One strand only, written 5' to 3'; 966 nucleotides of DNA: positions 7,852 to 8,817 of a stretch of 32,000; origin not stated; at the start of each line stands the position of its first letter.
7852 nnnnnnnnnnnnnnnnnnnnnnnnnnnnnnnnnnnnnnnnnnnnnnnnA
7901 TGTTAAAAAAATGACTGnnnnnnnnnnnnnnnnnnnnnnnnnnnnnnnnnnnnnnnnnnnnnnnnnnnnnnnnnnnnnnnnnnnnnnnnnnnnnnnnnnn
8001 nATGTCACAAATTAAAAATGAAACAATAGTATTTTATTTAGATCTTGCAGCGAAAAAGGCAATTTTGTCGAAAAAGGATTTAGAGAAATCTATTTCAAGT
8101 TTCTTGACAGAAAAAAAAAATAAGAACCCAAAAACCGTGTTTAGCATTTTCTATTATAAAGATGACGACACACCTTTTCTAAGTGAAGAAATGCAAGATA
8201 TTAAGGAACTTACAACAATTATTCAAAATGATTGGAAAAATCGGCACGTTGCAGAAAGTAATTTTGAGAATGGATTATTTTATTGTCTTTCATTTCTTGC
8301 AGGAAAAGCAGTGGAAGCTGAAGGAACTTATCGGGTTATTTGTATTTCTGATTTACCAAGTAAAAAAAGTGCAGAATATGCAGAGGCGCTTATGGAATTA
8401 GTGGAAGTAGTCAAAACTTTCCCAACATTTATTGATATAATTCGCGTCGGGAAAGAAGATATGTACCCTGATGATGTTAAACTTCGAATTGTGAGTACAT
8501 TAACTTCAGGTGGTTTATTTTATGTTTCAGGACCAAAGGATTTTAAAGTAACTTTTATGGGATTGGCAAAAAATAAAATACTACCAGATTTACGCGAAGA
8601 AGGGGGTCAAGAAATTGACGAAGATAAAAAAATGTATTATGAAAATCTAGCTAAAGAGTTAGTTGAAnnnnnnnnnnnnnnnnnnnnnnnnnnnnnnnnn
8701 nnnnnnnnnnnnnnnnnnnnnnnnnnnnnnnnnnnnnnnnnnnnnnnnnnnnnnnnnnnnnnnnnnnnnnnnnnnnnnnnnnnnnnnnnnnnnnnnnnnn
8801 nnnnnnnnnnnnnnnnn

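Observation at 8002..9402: vWA-like domain fused to a PHD-type C4HC3 zinc finger and a terminal zinc ribbon, divergent from the GTPase-actin pair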

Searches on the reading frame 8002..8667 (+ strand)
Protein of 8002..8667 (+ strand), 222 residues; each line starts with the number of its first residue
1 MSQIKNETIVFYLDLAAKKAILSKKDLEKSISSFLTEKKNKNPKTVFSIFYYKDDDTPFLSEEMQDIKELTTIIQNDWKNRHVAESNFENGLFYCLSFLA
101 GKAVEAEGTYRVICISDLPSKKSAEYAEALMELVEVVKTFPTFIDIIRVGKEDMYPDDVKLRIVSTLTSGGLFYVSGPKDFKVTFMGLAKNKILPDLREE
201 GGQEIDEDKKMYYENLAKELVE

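Call 59: search_solved_structures(query=A3, max_evalue=10, show_alignments=3)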
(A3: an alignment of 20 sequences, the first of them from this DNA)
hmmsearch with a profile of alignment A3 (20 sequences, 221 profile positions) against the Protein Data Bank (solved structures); distinct sequences matched with E-value up to 10: 0.
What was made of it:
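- Tried and rejected: No hit at E<=10 (call 59).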
